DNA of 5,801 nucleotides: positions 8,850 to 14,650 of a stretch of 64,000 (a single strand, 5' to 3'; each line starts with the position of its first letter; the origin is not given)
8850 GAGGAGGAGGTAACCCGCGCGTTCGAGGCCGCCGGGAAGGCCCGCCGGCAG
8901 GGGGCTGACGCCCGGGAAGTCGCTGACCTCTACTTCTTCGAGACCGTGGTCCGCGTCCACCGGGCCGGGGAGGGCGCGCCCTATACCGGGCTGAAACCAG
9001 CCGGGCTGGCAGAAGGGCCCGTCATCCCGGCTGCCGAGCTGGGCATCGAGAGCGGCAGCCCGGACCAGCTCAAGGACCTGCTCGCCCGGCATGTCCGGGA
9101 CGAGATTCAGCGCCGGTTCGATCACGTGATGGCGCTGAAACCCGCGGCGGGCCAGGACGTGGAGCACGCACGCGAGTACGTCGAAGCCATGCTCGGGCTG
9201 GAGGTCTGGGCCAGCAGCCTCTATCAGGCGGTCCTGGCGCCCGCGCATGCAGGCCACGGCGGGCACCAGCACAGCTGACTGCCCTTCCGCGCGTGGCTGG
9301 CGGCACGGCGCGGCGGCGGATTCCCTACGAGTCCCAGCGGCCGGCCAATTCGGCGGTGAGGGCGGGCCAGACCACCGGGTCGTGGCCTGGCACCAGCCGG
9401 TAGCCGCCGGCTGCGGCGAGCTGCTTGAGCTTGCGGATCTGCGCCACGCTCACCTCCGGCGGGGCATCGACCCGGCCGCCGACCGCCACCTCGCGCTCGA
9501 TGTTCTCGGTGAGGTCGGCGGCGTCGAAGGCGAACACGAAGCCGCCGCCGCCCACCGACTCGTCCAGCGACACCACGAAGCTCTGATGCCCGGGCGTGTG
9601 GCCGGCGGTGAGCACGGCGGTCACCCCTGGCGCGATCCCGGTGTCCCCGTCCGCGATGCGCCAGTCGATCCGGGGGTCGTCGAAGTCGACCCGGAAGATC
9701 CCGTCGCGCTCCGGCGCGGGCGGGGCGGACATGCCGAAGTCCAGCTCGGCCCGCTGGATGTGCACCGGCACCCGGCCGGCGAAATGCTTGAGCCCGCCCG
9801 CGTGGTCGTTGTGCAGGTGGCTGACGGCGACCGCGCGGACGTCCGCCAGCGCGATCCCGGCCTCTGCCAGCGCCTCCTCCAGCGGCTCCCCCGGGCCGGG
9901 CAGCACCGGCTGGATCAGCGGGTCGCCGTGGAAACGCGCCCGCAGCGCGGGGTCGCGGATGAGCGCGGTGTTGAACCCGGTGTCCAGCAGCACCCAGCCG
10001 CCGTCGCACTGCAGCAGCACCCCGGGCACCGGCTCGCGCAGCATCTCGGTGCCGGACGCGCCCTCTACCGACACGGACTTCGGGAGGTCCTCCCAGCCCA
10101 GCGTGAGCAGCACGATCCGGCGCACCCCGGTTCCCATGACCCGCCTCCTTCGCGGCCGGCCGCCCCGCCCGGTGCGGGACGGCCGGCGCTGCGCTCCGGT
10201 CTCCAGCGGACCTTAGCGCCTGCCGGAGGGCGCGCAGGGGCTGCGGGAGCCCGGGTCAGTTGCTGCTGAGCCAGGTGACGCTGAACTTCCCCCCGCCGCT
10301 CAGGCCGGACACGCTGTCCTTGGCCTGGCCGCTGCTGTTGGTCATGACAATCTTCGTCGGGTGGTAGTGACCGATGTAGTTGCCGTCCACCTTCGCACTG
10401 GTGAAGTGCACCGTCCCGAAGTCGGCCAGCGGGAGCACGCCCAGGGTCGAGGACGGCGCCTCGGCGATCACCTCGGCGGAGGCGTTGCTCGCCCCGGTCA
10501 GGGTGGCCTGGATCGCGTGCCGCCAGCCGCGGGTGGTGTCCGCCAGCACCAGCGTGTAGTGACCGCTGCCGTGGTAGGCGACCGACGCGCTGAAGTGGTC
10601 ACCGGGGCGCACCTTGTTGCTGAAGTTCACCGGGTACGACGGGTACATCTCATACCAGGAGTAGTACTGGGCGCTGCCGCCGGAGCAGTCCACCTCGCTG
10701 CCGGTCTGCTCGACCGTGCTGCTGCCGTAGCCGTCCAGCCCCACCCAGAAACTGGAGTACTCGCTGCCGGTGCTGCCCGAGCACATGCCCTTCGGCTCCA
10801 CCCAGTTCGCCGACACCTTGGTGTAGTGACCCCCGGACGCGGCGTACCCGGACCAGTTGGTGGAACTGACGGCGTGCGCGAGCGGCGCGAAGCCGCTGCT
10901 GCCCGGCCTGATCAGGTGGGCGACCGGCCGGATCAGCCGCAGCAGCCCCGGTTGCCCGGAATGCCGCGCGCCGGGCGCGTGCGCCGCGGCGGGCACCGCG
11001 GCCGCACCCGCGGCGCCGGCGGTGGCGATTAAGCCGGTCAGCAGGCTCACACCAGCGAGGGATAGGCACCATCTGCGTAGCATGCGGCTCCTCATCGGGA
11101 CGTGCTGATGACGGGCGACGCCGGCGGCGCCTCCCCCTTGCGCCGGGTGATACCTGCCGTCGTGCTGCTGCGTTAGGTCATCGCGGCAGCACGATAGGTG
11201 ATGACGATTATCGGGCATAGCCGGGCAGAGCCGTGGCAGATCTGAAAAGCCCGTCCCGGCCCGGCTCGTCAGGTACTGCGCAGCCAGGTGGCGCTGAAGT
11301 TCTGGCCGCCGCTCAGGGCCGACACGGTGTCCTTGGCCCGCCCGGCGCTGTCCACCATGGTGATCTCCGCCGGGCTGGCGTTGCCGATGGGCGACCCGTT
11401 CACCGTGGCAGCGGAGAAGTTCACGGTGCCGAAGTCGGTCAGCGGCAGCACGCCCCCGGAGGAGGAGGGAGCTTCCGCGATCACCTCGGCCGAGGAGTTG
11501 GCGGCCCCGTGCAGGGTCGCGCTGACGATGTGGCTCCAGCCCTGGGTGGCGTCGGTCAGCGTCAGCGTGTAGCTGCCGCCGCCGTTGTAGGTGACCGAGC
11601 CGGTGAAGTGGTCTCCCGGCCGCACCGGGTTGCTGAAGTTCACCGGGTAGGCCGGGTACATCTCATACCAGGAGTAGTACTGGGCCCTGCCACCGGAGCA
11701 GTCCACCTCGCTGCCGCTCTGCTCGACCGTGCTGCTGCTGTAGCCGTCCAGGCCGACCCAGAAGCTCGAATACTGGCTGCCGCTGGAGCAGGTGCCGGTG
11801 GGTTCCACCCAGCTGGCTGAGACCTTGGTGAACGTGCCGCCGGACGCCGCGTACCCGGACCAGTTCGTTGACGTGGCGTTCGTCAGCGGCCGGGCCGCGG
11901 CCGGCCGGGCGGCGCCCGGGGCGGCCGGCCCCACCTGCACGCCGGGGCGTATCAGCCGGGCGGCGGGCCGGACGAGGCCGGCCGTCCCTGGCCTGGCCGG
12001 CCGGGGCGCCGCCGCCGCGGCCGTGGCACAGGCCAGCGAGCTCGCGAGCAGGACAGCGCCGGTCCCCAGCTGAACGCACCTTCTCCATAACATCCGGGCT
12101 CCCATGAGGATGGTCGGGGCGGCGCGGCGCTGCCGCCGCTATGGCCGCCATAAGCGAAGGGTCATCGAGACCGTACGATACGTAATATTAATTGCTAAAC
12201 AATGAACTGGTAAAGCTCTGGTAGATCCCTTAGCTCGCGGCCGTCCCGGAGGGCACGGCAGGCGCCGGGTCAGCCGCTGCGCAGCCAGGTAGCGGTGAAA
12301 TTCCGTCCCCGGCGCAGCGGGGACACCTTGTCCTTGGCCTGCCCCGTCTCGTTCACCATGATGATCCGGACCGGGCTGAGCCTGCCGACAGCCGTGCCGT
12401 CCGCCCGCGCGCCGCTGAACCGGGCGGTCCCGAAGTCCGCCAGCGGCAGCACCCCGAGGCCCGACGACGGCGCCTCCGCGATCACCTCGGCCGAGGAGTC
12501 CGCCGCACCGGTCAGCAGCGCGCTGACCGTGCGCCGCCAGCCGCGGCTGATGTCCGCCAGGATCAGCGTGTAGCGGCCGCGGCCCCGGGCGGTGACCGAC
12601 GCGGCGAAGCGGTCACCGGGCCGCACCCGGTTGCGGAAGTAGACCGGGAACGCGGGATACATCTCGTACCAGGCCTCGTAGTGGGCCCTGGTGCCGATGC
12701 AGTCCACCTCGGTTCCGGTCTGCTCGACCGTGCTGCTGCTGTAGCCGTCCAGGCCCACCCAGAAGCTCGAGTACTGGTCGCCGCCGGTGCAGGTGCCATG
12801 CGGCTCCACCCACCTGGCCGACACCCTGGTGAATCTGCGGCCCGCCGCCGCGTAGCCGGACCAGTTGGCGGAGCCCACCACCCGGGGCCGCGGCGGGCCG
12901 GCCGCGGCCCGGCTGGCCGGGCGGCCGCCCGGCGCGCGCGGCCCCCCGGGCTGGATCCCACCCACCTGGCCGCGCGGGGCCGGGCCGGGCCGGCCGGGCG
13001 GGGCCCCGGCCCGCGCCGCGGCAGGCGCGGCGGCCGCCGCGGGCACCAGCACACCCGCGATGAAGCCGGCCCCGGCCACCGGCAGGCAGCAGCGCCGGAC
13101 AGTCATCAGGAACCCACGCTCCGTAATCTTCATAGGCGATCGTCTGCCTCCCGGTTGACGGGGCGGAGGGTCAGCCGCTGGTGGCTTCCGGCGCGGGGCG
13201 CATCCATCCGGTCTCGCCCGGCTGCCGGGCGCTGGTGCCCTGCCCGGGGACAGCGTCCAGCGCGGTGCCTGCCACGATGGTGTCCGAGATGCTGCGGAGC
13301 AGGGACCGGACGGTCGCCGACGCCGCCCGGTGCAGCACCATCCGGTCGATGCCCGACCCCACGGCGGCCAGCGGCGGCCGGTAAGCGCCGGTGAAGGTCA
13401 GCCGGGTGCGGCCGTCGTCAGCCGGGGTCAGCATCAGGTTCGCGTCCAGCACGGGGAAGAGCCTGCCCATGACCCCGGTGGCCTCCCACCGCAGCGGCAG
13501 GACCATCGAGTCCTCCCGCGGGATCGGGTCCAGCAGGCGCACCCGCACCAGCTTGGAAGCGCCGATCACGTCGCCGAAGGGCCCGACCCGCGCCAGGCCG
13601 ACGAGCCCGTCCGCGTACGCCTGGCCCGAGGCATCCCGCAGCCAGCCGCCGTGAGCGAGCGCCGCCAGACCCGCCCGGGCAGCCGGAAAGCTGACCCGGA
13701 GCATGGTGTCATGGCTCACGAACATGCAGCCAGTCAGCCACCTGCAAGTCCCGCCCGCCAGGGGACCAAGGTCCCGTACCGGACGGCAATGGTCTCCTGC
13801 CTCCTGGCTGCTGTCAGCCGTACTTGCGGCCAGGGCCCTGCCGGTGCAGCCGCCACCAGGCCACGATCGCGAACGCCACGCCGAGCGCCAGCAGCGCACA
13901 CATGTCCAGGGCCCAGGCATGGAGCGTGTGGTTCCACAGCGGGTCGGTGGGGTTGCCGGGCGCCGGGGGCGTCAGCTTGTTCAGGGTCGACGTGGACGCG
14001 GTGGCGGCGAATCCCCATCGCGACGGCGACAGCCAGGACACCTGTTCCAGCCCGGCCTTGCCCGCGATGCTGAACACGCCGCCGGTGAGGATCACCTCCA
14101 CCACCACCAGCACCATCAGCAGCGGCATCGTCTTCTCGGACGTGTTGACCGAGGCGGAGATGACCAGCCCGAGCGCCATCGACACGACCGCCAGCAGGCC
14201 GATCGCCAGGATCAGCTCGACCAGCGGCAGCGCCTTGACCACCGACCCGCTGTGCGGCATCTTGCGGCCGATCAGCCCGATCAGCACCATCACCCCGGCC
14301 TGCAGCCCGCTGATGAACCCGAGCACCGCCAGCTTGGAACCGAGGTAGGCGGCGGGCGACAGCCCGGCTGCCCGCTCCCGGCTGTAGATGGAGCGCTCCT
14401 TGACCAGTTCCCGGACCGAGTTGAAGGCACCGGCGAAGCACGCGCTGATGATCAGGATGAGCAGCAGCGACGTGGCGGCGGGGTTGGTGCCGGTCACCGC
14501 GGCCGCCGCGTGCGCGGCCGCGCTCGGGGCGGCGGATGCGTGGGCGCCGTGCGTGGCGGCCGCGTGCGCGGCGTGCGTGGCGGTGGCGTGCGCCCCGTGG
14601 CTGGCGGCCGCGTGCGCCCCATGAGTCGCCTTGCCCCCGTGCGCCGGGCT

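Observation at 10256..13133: Tandem triplication of secreted G1 (eqolisin-type) glutamic peptidase genes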

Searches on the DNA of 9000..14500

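Call 47: search_rna_families(source=window, start=9000, end=14500, threshold=evalue, max_evalue=1)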
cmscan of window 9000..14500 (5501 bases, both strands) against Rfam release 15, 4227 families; matches with E-value up to 1: 0.
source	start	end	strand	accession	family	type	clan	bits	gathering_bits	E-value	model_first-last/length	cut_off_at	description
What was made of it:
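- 12094..12269 (-): g3-g2 spacer (176 nt). It carries the conserved ancestral promoter-like block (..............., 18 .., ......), a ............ box and a leader of about 90 nt with a GGGAG ribosome-binding site. No Rfam match (call 47).
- On Known cis-regulatory RNA (Rfam) in the G1 leaders: No Rfam hit at E<=1 in 9000-14500 (call 47).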

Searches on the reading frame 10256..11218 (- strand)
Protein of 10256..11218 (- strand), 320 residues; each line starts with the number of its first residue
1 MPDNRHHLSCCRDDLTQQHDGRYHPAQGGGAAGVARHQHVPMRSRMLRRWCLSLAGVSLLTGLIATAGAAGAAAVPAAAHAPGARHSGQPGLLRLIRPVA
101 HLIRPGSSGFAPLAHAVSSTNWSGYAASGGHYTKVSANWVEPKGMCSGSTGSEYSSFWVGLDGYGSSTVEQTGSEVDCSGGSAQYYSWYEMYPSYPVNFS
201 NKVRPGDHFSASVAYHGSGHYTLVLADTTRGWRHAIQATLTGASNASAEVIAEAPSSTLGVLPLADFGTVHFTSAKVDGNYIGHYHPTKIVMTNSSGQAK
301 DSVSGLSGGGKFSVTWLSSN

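Call 3: search_protein_families(library=pfam, proteins=[window:10256-11218:-], max_evalue=0.01)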
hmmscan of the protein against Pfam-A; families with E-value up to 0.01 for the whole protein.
window:10256-11218:- (320 aa): 1 family
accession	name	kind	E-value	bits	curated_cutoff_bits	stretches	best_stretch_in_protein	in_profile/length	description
PF01828.24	Peptidase_A4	-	5.3e-32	111.4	22.3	1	120-301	1-192/206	Peptidase A4 family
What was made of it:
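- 10256..11083 (-): g1: G1 glutamic peptidase paralogue, 275 aa, His-rich with a near-neutral mature domain (pI 6.0). The longest ORF extends to 11218, but the real start is probably ATG 11083 (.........). PF01828 E 5e-32 (call 3).
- Checked: All three hit PF01828 Peptidase_A4 over nearly the whole profile: E 5e-32, 4e-33 and 1e-29, against a cut-off of 22.3 bits (call 3).
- PF01828 hits (call 3).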

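Call 4: search_protein_families(library=ncbifam, proteins=[window:10256-11218:-], max_evalue=0.01)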
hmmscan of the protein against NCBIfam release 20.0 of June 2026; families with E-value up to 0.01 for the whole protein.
window:10256-11218:- (320 aa): 0 families
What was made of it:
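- Tried and rejected: No model hit for any of the three (call 4).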

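Call 27: find_homologous_proteins(query=window:10256-11095:-, max_evalue=0.00001)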
Query window:10256-11095:- (279 aa): 6451 proteins with E <= 0.00001 among 8000 candidates; the best 120 are listed.
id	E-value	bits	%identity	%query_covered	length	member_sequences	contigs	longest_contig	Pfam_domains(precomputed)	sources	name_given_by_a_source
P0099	1.8e-174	597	98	99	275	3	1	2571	PF01828.25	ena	-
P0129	2.9e-161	553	90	99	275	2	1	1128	PF01828.25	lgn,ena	-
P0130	2.6e-157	540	88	99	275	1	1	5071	PF01828.25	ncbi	-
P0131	3.3e-149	514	84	99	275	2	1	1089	PF01828.25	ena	-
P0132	6.9e-147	506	83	97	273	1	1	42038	PF01828.25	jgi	jgi:hypothetical protein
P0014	1.5e-130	453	75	99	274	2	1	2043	PF01828.25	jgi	jgi:hypothetical protein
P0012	2.4e-123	429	73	88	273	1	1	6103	PF01828.25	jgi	jgi:hypothetical protein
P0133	1.0e-106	374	67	97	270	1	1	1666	PF01828.25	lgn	-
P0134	1.1e-98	348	63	98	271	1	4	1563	PF01828.25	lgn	-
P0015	7.4e-98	345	61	99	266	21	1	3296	PF01828.25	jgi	jgi:hypothetical protein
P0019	1.1e-97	345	60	99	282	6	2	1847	PF01828.25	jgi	jgi:Peptidase A4 family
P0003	1.9e-97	344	62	99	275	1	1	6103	PF01828.25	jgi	jgi:hypothetical protein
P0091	2.8e-97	344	60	99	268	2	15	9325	PF01828.25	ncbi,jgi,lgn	ncbi:MAG TPA: G1 family glutamic endopeptidase [Streptosporangiaceae bacterium]|jgi:peptidase A4-lik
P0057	4.4e-97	343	60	99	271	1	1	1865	PF01828.25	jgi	jgi:Peptidase A4 family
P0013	4.7e-97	343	61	99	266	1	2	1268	PF01828.25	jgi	jgi:hypothetical protein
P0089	5.2e-97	343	61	99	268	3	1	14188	PF01828.25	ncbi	-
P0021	5.8e-97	342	59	99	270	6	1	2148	PF01828.25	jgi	jgi:hypothetical protein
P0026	7.5e-97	342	61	99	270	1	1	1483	PF01828.25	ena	-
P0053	1.4e-96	341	60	99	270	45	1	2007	PF01828.25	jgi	jgi:Peptidase A4 family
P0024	3.3e-96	340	60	99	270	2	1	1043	PF01828.25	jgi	jgi:hypothetical protein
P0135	4.2e-96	340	60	99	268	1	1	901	PF01828.25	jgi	jgi:Peptidase A4 family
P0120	5.2e-96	339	60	99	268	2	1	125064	PF01828.25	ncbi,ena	-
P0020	7.2e-96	339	60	99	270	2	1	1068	PF01828.25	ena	-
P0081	1.0e-95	338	61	99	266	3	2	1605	PF01828.25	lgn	-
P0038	1.3e-95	338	60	99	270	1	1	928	PF01828.25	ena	-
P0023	1.3e-95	338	60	99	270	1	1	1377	PF01828.25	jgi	jgi:hypothetical protein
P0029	2.2e-95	337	60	99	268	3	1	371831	PF01828.25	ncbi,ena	-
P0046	2.6e-95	337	60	99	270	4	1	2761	PF01828.25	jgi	jgi:hypothetical protein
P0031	3.9e-95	336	60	99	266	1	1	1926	PF01828.25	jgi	jgi:hypothetical protein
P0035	4.1e-95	336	60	99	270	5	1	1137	PF01828.25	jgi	jgi:hypothetical protein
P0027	4.6e-95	336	60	99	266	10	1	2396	PF01828.25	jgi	jgi:hypothetical protein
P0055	4.8e-95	336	61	99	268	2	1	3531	PF01828.25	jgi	-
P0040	6.1e-95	336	59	99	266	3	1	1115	PF01828.25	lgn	-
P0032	1.1e-94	335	60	99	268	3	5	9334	PF01828.25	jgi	jgi:hypothetical protein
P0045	1.1e-94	335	60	99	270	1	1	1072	PF01828.25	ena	-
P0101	1.5e-94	335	61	99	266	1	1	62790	PF01828.25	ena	-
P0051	1.7e-94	334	59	99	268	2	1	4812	PF01828.25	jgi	-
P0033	2.0e-94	334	60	99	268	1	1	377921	PF01828.25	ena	-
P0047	2.0e-94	334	59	99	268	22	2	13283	PF01828.25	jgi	jgi:hypothetical protein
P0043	2.5e-94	334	61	99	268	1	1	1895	PF01828.25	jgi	jgi:Peptidase A4 family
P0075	2.7e-94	334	59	99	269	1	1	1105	PF01828.25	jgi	jgi:hypothetical protein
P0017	3.4e-94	333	59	99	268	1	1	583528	PF01828.25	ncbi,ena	-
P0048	3.5e-94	333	59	99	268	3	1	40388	PF01828.25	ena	-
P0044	3.6e-94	333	59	99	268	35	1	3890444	PF01828.25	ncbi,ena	-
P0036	3.8e-94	333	59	99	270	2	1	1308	PF01828.25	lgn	-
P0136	4.2e-94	333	59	99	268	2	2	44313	PF01828.25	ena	-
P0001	4.4e-94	333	66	83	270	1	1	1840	PF01828.25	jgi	jgi:hypothetical protein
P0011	4.9e-94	333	60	99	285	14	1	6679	PF01828.25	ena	-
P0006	1.2e-93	332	59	99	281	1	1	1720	PF01828.25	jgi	jgi:hypothetical protein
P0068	1.6e-93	331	59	99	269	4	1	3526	PF01828.25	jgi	jgi:hypothetical protein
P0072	1.8e-93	331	59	99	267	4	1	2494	PF01828.25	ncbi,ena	-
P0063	2.0e-93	331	59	99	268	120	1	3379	PF01828.25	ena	-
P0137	2.0e-93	331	58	99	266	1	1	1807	PF01828.25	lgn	-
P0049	2.5e-93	331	59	99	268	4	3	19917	PF01828.25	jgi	jgi:hypothetical protein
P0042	2.5e-93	331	60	99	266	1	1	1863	PF01828.25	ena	-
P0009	3.0e-93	330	61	98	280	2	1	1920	PF01828.25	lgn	-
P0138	3.3e-93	330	61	85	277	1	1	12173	PF01828.25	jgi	jgi:Peptidase A4 family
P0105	3.3e-93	330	61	98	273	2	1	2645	PF01828.25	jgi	jgi:hypothetical protein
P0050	3.4e-93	330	60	99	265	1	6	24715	PF01828.25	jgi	jgi:hypothetical protein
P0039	3.8e-93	330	59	99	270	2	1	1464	PF01828.25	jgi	jgi:hypothetical protein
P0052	4.0e-93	330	57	99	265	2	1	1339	PF01828.25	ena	-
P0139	4.2e-93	330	60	99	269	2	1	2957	PF01828.25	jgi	jgi:hypothetical protein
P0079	5.3e-93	329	60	99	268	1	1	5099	PF01828.25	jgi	jgi:Peptidase A4 family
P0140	6.7e-93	329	59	99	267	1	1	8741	PF01828.25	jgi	jgi:Peptidase A4 family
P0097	6.7e-93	329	63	81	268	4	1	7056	PF01828.25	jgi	jgi:hypothetical protein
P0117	7.0e-93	329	61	99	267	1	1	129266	PF01828.25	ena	-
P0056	9.2e-93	329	59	99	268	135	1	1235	PF01828.25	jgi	jgi:hypothetical protein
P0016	1.0e-92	329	59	99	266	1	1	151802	PF01828.25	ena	-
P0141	1.3e-92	328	60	97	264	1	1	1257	PF01828.25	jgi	-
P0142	1.4e-92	328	64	80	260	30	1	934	PF01828.25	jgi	jgi:hypothetical protein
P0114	1.5e-92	328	59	99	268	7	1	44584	PF01828.25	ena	-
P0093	1.7e-92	328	58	98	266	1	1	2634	PF01828.25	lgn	-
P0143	2.0e-92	328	65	80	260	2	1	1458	PF01828.25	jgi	jgi:hypothetical protein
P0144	2.5e-92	327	64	78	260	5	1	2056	PF01828.25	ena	-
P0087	2.9e-92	327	59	99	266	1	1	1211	PF01828.25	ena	-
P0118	3.0e-92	327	58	98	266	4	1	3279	PF01828.25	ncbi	-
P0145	3.0e-92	327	60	99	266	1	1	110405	PF01828.25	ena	-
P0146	3.0e-92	327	58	99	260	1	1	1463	PF01828.25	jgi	-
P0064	3.2e-92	327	59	99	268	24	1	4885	PF01828.25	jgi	jgi:hypothetical protein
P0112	3.4e-92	327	58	99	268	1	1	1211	PF01828.25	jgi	jgi:hypothetical protein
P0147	3.5e-92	327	59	99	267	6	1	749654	PF01828.25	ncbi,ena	-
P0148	3.9e-92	327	59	99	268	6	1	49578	PF01828.25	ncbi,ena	-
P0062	4.5e-92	326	58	98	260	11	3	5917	PF01828.25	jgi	jgi:hypothetical protein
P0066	5.2e-92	326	60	99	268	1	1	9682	PF01828.25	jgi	jgi:hypothetical protein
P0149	5.6e-92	326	62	78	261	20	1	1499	PF01828.25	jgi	-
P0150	6.4e-92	326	64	78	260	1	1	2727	PF01828.25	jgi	jgi:hypothetical protein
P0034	1.1e-91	325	59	99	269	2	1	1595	PF01828.25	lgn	-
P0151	1.1e-91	325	59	99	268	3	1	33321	PF01828.25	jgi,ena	-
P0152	1.2e-91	325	58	99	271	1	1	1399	PF01828.25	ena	-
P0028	1.6e-91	325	59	99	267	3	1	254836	PF01828.25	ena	-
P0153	1.7e-91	325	60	99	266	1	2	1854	PF01828.25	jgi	jgi:hypothetical protein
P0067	1.8e-91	324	62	81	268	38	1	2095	PF01828.25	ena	-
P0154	2.6e-91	324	64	74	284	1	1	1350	PF01828.25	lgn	-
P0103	2.7e-91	324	59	97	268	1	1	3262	PF01828.25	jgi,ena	-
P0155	2.8e-91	324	59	99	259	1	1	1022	PF01828.25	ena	-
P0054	3.0e-91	324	58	99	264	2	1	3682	PF01828.25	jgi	jgi:Peptidase A4 family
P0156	3.2e-91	324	59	98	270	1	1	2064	PF01828.25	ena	-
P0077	3.3e-91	324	59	99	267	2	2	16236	PF01828.25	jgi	jgi:hypothetical protein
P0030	3.6e-91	323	58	99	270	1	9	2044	PF01828.25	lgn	-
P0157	3.9e-91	323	58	99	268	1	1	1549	PF01828.25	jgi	jgi:hypothetical protein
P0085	4.5e-91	323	58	99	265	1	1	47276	PF01828.25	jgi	jgi:hypothetical protein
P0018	5.3e-91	323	57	99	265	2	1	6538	PF01828.25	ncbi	-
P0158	5.7e-91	323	65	78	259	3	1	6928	PF01828.25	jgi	jgi:peptidase A4-like protein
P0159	6.0e-91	323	58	99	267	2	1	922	PF01828.25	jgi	jgi:hypothetical protein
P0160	6.5e-91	323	64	80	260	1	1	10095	PF01828.25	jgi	jgi:hypothetical protein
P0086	9.5e-91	322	57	99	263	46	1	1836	PF01828.25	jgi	-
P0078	1.0e-90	322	58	99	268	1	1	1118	PF01828.25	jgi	jgi:hypothetical protein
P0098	1.2e-90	322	56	99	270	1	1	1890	PF01828.25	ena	-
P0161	1.4e-90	322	57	98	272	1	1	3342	PF01828.25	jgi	jgi:hypothetical protein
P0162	1.7e-90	321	59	99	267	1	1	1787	PF01828.25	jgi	jgi:hypothetical protein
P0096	2.3e-90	321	65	81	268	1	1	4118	PF01828.25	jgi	jgi:hypothetical protein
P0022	2.5e-90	321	58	99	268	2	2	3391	PF01828.25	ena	-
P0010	2.7e-90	321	61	88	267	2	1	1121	PF01828.25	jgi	-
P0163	3.2e-90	320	58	99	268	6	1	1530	PF01828.25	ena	-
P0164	3.3e-90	320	59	99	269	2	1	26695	PF01828.25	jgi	jgi:hypothetical protein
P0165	3.4e-90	320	59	97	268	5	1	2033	PF01828.25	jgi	jgi:hypothetical protein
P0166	3.6e-90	320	64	80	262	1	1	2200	PF01828.25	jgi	jgi:Peptidase A4 family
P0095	3.6e-90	320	57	99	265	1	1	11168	PF01828.25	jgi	jgi:hypothetical protein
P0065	4.0e-90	320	58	98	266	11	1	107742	PF01828.25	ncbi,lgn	-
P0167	5.2e-90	320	59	97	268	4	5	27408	PF01828.25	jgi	jgi:hypothetical protein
